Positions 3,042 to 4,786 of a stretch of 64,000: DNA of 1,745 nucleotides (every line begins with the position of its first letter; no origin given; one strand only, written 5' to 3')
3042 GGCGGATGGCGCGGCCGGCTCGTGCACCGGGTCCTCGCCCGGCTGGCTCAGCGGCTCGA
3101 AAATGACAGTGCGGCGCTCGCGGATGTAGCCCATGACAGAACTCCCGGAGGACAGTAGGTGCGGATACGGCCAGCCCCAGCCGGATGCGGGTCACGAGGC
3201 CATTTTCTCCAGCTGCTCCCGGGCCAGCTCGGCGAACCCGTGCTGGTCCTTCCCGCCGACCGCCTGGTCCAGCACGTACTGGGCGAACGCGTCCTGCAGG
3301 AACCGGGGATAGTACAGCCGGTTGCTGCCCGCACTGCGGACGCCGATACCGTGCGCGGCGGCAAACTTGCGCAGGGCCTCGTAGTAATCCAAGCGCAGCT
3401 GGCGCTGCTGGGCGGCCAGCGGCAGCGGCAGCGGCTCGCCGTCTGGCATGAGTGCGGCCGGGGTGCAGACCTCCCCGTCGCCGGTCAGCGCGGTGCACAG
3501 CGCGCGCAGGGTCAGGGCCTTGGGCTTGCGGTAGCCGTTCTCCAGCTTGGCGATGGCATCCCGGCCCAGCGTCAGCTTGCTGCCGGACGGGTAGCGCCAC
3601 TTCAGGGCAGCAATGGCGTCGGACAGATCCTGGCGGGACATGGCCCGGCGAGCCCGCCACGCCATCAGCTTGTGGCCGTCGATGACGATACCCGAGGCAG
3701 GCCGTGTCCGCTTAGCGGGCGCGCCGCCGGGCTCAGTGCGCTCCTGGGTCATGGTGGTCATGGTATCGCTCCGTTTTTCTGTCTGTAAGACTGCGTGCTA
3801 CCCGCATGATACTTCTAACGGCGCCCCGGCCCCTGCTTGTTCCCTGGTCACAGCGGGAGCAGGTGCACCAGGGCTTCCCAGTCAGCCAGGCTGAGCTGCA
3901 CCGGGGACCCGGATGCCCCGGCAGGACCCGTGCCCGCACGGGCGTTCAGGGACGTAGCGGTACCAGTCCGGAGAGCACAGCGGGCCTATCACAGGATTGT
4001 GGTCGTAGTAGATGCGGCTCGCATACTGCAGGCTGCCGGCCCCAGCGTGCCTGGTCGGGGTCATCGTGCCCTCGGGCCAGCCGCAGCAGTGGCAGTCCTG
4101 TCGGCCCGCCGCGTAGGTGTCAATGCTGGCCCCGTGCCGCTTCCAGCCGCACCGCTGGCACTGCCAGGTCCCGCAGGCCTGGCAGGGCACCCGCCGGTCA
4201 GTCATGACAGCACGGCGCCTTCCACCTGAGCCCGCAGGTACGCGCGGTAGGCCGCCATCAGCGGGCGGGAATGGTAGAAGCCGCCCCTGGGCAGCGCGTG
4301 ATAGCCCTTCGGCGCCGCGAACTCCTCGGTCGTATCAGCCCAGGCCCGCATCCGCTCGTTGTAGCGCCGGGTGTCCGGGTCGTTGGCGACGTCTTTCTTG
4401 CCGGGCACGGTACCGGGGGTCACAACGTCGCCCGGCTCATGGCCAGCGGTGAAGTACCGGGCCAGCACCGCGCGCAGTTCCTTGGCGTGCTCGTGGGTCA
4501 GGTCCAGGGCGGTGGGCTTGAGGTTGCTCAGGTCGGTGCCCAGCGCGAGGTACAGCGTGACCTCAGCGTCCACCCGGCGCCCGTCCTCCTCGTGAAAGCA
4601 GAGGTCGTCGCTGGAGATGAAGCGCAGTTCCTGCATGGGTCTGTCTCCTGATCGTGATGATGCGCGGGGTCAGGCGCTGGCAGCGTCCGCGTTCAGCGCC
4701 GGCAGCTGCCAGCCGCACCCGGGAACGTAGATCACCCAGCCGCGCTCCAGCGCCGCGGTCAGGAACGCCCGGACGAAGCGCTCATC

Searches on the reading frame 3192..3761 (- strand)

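Call 8: search_protein_families(library=pfam, proteins=[window:3192-3761:-], max_evalue=0.01)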
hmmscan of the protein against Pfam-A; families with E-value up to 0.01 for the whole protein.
window:3192-3761:- (189 aa): 1 family
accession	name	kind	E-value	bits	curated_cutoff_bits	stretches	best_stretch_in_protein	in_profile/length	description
PF01381.28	HTH_3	-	0.00058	20.3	23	1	65-92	21-48/55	Helix-turn-helix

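Call 85: search_protein_families(library=phrogs, proteins=[window:3192-3761:-], max_evalue=0.01)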
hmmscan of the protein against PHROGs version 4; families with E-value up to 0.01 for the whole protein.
window:3192-3761:- (189 aa): 0 families

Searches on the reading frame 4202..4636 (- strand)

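Call 71: search_protein_families(library=pfam, proteins=[window:4202-4636:-], max_evalue=0.01)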
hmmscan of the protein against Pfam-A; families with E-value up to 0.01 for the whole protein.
window:4202-4636:- (144 aa): 1 family
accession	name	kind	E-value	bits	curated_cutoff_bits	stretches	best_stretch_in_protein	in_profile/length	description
PF11774.14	Lsr2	-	0.0059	16.6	29.6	0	44-65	33-54/58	Lsr2 dimerization domain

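Call 85: search_protein_families(library=phrogs, proteins=[window:4202-4636:-], max_evalue=0.01)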
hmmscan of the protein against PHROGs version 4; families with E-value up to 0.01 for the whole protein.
window:4202-4636:- (144 aa): 1 family
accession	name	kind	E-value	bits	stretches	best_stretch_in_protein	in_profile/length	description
phrog_1223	-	DNA, RNA and nucleotide metabolism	7.4e-06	27.1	1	43-111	35-104/123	nucloid associated Lsr2-like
